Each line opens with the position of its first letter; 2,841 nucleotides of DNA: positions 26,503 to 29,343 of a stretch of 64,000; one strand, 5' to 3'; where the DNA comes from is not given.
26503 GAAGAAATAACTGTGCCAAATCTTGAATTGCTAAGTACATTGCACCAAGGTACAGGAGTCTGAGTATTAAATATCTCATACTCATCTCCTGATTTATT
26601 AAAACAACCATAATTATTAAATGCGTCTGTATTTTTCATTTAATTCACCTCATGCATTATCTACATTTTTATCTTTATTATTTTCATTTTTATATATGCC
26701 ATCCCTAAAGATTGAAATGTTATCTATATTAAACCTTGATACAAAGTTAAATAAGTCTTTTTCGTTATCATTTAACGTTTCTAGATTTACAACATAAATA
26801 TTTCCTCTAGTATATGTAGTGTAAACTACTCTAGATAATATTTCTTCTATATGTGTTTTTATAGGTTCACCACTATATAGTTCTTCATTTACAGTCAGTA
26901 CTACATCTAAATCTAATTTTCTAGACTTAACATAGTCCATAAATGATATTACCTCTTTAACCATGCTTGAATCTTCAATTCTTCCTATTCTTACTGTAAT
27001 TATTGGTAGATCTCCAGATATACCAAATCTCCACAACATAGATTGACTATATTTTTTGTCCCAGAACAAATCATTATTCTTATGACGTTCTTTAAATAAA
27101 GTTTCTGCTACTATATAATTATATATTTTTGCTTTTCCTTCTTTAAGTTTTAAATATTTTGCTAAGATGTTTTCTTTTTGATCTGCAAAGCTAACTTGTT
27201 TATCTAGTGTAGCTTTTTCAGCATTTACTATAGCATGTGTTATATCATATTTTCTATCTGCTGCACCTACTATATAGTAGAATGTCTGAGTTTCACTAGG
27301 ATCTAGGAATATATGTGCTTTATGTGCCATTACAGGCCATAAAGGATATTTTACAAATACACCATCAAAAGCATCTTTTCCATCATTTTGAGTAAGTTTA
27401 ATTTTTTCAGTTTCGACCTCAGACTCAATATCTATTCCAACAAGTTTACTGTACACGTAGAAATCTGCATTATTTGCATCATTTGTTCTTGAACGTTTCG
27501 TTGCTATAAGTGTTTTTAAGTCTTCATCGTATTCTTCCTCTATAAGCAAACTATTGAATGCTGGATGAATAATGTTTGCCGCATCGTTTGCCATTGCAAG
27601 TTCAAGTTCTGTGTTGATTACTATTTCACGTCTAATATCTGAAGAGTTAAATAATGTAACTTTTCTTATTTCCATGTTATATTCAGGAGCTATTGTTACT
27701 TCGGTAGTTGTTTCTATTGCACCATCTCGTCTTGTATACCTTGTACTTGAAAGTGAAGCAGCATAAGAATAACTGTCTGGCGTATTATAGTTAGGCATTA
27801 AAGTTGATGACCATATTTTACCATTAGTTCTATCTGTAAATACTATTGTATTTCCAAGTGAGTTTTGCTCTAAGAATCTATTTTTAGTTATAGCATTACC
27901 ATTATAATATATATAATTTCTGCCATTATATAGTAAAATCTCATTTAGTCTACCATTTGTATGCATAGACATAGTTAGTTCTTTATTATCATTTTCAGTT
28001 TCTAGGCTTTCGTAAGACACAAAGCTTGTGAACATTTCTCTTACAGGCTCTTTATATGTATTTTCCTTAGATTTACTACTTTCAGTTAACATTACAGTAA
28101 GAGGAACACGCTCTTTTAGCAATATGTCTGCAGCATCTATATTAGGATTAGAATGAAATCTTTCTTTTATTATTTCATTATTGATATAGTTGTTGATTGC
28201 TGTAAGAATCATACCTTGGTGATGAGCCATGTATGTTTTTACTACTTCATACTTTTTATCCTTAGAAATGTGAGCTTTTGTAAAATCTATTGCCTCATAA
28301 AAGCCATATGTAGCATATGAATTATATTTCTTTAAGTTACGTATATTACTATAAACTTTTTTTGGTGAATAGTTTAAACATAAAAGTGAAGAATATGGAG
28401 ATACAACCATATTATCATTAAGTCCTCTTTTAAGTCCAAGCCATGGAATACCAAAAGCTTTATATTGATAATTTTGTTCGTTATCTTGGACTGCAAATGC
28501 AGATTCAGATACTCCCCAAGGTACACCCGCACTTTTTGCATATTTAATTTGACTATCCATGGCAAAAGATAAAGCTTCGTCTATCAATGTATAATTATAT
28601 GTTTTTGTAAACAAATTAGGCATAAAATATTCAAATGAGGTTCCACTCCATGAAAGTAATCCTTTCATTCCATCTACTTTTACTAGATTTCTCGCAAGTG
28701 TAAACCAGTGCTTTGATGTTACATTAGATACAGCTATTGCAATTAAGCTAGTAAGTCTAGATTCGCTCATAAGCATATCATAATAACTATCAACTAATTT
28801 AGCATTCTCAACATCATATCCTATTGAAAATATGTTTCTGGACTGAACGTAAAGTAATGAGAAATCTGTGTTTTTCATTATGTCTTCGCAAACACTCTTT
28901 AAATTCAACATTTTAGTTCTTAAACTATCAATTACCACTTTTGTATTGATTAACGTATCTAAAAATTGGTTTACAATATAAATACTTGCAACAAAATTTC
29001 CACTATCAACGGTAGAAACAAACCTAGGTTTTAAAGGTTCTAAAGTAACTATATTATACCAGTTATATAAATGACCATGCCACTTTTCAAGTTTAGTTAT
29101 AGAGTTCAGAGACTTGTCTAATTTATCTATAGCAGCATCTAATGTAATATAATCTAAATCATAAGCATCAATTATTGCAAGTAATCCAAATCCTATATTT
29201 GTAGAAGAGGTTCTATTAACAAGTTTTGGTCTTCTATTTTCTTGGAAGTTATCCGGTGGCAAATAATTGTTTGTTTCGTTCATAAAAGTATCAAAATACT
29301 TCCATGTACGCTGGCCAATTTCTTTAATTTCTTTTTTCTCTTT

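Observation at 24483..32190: Cyclic beta-1,2-glucan synthase homolog split into two ORFs at a domain boundary, with a 13-nt out-of-frame junction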

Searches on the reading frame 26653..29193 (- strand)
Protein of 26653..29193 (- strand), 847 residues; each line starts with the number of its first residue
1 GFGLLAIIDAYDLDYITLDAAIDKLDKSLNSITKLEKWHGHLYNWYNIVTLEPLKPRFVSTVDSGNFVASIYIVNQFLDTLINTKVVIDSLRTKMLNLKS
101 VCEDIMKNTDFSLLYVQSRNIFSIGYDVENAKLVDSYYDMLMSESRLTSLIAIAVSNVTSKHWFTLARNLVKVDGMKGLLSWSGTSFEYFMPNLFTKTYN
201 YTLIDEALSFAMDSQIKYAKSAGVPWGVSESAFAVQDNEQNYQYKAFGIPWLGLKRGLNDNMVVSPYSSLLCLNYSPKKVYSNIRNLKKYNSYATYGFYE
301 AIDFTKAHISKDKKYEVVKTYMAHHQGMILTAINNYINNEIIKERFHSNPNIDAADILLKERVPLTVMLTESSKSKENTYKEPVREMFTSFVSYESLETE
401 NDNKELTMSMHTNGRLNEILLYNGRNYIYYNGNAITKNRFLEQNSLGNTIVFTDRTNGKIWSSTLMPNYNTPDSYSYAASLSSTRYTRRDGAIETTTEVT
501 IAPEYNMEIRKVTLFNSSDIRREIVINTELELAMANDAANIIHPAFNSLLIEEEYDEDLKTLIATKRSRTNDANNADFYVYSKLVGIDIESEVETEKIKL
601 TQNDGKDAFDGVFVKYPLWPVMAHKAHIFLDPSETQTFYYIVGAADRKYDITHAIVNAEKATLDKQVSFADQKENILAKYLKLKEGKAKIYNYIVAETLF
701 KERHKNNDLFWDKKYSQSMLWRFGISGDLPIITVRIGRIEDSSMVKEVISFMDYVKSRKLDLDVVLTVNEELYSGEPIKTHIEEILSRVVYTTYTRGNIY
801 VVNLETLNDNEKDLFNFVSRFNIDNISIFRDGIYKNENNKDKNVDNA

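Call 24: search_protein_representatives(protein=window:26653-29193:-)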
Query: 847 residues. Proteins with E-value up to 0.001 (for the whole library): 7168; up to 1e-10: 4231; up to 1e-30: 2156. The best 150 are listed.
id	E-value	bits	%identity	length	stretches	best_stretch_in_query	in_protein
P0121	0.0e+00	1161.7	63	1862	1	1-839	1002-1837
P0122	0.0e+00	1122.2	61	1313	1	1-831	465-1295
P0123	1.7e-156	539.3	39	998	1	1-820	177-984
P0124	1.5e-154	532.8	38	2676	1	1-813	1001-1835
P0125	2.3e-150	519.0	39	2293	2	89-821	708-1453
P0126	4.3e-147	508.2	39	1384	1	1-836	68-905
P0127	4.4e-146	504.8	39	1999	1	1-803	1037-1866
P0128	7.2e-146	504.1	36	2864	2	86-821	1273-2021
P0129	4.8e-145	501.4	38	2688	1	1-819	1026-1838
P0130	3.0e-144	498.7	35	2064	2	1-825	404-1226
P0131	6.2e-144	497.7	36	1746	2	1-825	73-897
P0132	5.5e-143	494.6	47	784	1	1-541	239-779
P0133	4.3e-142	491.6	37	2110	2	67-794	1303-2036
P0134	1.4e-141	489.9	38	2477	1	1-816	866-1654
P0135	3.7e-141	488.5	35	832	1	4-820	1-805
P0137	4.0e-139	481.8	34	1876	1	2-816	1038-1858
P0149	2.3e-133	462.7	34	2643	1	1-807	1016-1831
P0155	2.0e-130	453.0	35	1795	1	1-819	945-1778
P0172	5.3e-127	441.7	36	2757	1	1-820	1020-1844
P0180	6.4e-126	438.1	35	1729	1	1-822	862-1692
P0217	7.5e-121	421.4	32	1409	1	2-835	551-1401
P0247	6.4e-118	411.7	35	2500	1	1-825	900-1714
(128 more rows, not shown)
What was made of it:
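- The nearest 50%-identity clusters outside the clade are mostly fused proteins of 2500-2950 aa (call 24).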

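Call 38: find_encoding_contigs(protein=P0137, flank=6000, max_places=2)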
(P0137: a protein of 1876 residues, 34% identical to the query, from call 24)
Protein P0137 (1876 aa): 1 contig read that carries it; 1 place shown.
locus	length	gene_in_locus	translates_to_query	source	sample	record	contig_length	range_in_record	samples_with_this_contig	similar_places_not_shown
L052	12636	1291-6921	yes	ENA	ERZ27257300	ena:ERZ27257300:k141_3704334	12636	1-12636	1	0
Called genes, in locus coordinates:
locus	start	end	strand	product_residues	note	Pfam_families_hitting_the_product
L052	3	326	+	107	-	?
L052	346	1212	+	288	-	PF00753:Lactamase_B, PF12706:Lactamase_B_2 (weak)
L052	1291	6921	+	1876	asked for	PF10091:Glycoamylase, PF06165:GH94_b-supersand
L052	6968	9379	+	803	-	PF06165:GH94_b-supersand, PF17167:Glyco_hydro_94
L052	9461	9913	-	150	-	-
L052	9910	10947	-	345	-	-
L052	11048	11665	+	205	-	PF01712:dNK, PF02223:Thymidylate_kin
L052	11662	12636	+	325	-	?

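Call 39: find_encoding_contigs(protein=P0155, flank=6000, max_places=2)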
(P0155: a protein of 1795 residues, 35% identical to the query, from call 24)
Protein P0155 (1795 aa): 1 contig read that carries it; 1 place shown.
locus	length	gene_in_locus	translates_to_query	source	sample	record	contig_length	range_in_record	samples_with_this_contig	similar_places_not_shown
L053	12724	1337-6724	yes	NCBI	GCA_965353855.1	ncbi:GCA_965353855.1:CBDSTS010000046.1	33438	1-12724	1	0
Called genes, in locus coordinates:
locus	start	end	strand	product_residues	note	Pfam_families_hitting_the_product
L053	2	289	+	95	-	?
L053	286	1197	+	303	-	-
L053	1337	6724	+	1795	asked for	PF10091:Glycoamylase, PF06165:GH94_b-supersand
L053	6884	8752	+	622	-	PF06165:GH94_b-supersand, PF17167:Glyco_hydro_94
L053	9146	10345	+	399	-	PF01637:ATPase_2 (weak), PF13173:AAA_14, PF13635:DUF4143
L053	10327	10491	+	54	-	-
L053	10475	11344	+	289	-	-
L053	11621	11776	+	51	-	-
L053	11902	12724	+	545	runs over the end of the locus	PF00239:Resolvase, PF07508:Recombinase, PF13408:Zn_ribbon_recom (weak), PF14287:DUF4368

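Call 55: find_encoding_contigs(protein=P0180, flank=4000, max_places=1)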
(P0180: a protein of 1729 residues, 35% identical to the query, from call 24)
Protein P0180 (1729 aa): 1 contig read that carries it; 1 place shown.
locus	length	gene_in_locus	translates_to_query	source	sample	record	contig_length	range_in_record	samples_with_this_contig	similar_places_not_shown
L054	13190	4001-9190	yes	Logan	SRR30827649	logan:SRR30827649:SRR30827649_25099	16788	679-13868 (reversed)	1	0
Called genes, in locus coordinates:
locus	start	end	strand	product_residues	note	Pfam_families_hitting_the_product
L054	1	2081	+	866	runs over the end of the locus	PF00171:Aldedh, PF13685:Fe-ADH_2 (faint), PF00465:Fe-ADH, PF25137:ADH_Fe_C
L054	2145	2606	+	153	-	PF00692:dUTPase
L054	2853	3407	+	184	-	PF02559:CarD_TRCF_RID, PF21095:CarD_C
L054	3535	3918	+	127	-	-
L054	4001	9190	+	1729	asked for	PF10091:Glycoamylase, PF06165:GH94_b-supersand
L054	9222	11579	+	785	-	PF06165:GH94_b-supersand, PF17167:Glyco_hydro_94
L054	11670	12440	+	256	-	PF00072:Response_reg, PF00486:Trans_reg_C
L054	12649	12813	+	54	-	PF00471:Ribosomal_L33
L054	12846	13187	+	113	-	PF00584:SecE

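Call 56: find_encoding_contigs(protein=P0217, flank=4000, max_places=1)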
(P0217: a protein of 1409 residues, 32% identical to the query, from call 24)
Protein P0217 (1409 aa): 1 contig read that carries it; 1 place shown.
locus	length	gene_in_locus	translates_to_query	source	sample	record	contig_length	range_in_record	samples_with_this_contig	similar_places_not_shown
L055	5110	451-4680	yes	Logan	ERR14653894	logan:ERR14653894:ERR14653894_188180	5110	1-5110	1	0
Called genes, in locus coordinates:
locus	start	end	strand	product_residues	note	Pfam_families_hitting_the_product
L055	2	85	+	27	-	?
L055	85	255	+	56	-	-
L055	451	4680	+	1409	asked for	PF10091:Glycoamylase, PF06165:GH94_b-supersand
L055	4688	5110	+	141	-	?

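Call 57: find_encoding_contigs(protein=P0123, flank=4000, max_places=1)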
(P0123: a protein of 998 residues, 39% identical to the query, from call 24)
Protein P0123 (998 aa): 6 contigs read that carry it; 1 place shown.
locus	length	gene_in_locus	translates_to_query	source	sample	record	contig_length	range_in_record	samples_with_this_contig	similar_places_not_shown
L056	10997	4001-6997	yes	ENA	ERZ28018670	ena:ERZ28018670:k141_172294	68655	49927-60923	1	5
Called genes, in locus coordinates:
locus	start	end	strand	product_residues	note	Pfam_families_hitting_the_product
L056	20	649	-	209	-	-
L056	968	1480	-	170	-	-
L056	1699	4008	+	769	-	-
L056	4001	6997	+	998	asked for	PF10091:Glycoamylase, PF06165:GH94_b-supersand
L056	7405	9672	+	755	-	PF06165:GH94_b-supersand, PF17167:Glyco_hydro_94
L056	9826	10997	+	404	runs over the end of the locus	PF02511:Thy1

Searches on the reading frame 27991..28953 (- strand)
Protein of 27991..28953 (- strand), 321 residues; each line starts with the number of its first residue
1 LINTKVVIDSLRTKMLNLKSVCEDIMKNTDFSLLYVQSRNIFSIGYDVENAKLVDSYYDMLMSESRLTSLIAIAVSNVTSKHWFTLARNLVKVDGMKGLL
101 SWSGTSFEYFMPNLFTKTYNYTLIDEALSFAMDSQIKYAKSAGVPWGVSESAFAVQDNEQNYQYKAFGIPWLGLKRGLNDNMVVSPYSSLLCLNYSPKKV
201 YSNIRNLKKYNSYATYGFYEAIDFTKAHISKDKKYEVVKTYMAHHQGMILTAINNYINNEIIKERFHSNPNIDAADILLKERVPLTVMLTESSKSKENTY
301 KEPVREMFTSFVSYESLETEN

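Call 31: search_solved_structures(query=window:27991-28953:-, max_evalue=1e-10, show_alignments=3)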
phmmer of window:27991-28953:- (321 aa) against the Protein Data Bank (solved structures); distinct sequences matched with E-value up to 1e-10: 3.
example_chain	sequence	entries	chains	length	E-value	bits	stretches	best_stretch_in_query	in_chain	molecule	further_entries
8wy1_A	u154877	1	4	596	1.3e-91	310.3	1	8-293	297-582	Glycosyltransferase 36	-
8rf9_A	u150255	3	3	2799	3.2e-70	240.1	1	9-302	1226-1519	Cyclic beta 1-2 glucan synthetase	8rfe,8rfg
8rf0_A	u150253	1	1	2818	3.2e-70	240.1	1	9-302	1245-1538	Cyclic beta-(1,2)-glucan synthase NdvB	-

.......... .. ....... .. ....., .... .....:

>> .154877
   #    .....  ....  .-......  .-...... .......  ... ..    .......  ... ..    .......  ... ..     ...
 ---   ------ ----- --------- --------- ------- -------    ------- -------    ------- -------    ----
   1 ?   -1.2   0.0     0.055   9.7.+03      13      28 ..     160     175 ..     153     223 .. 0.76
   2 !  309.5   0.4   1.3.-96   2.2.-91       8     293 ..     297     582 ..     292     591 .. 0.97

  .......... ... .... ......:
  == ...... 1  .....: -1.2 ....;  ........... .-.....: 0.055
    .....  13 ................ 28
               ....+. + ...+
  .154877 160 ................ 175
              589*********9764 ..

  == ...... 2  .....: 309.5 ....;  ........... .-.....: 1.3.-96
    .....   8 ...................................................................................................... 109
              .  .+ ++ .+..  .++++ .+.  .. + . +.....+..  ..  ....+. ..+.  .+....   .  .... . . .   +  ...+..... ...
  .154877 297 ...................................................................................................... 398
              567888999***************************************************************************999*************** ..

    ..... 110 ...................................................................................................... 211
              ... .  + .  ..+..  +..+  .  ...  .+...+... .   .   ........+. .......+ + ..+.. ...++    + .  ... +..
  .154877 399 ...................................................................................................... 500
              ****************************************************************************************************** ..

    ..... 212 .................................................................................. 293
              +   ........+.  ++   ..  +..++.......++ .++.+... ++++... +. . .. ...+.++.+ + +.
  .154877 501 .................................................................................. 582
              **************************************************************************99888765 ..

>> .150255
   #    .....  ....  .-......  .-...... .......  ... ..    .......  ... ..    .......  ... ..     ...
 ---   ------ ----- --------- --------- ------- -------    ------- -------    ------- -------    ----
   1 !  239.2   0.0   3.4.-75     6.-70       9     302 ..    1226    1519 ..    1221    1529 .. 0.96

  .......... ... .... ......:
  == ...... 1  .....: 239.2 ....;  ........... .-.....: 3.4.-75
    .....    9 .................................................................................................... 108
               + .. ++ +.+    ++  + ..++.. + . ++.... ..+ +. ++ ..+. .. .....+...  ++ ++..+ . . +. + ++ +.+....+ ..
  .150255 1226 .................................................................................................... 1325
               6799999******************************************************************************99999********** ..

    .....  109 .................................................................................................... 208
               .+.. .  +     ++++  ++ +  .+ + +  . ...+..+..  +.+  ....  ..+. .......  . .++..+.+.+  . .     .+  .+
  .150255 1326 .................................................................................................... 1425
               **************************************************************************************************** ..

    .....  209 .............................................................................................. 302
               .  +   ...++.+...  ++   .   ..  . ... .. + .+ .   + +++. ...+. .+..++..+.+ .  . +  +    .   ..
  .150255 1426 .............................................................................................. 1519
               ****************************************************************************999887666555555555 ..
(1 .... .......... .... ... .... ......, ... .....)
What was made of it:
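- Tried and rejected: It failed because the coordinates were out of frame, and was repeated correctly as call 31.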
